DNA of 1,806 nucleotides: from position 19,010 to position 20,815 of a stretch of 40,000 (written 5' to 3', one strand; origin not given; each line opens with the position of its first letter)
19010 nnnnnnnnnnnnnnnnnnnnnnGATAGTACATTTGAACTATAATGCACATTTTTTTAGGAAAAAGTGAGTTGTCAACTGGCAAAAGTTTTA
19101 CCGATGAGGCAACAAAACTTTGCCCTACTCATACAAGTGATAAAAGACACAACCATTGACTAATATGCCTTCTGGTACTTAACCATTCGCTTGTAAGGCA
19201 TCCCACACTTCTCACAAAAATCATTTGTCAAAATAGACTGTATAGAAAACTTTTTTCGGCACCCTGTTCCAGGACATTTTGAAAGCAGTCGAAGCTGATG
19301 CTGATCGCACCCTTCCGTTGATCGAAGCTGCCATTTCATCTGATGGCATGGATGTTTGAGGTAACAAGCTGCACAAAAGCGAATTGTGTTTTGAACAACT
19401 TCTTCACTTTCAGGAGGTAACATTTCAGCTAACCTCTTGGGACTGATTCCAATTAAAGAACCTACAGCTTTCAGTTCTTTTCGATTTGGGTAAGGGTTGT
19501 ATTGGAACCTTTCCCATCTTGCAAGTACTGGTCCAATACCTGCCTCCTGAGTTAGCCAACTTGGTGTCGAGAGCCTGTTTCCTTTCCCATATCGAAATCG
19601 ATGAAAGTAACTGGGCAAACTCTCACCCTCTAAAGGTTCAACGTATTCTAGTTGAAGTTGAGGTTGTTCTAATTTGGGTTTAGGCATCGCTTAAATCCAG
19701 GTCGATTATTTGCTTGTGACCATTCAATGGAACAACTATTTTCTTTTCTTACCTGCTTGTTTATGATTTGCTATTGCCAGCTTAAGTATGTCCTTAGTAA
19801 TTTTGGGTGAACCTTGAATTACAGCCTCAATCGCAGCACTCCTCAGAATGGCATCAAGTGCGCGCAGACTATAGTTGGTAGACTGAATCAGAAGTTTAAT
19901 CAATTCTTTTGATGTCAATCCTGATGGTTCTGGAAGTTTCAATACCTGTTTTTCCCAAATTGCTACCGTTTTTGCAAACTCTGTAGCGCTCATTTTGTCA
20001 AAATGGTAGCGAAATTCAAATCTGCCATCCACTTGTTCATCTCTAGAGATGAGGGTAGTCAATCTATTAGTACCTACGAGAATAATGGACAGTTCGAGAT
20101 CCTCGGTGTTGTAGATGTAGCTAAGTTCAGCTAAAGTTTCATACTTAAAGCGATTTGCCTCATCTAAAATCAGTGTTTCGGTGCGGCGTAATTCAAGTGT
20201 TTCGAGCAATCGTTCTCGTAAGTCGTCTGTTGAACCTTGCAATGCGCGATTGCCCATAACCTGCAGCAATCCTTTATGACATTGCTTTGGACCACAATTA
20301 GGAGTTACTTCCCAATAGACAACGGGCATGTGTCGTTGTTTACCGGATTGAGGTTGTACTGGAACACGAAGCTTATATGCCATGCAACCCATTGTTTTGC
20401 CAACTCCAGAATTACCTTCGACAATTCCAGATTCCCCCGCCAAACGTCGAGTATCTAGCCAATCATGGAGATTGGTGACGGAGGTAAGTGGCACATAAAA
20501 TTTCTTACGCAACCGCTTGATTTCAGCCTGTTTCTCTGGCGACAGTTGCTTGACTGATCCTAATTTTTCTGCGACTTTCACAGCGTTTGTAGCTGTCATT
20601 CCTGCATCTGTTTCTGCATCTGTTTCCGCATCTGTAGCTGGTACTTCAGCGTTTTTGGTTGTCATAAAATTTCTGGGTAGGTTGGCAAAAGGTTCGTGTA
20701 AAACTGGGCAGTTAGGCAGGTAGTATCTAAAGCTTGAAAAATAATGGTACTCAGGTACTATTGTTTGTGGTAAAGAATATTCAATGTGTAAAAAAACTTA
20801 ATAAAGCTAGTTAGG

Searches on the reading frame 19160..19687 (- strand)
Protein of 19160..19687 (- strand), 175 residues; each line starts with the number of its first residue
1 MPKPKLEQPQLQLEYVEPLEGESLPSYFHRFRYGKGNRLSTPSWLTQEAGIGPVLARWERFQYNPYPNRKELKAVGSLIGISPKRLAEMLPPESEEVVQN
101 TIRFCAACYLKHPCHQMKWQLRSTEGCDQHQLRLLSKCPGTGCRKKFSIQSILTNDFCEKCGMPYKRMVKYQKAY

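Call 15: search_protein_families(library=ncbifam, proteins=[window:19160-19687:-], max_evalue=0.001)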
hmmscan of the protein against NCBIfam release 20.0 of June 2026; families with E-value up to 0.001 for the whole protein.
window:19160-19687:- (175 aa): 0 families

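Call 16: search_protein_families(library=pfam, proteins=[window:19160-19687:-], max_evalue=0.001)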
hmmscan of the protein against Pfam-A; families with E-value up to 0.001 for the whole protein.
window:19160-19687:- (175 aa): 1 family
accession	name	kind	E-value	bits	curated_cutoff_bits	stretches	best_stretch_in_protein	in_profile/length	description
PF06527.16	TniQ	-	7e-08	33.7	27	1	16-134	4-142/142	TniQ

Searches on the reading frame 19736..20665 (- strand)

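Call 15: search_protein_families(library=ncbifam, proteins=[window:19736-20665:-], max_evalue=0.001)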
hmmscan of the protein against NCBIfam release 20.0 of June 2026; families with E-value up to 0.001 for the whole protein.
window:19736-20665:- (309 aa): 1 family
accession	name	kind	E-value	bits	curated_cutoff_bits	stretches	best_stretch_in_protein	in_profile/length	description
TIGR03015.1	pepcterm_ATPase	hypoth_equivalog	0.00086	18.8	324.5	0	148-234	110-201/269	XrtA/PEP-CTERM system-associated ATPase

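Call 16: search_protein_families(library=pfam, proteins=[window:19736-20665:-], max_evalue=0.001)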
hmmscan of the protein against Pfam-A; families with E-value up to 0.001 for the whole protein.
window:19736-20665:- (309 aa): 2 families
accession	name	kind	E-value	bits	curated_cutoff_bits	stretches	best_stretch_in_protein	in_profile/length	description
PF05621.17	TniB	-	1.3e-18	67.6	22.4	1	60-221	20-184/189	Bacterial TniB protein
PF13401.12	AAA_22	-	1.2e-16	61.7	27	1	79-205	7-129/130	AAA domain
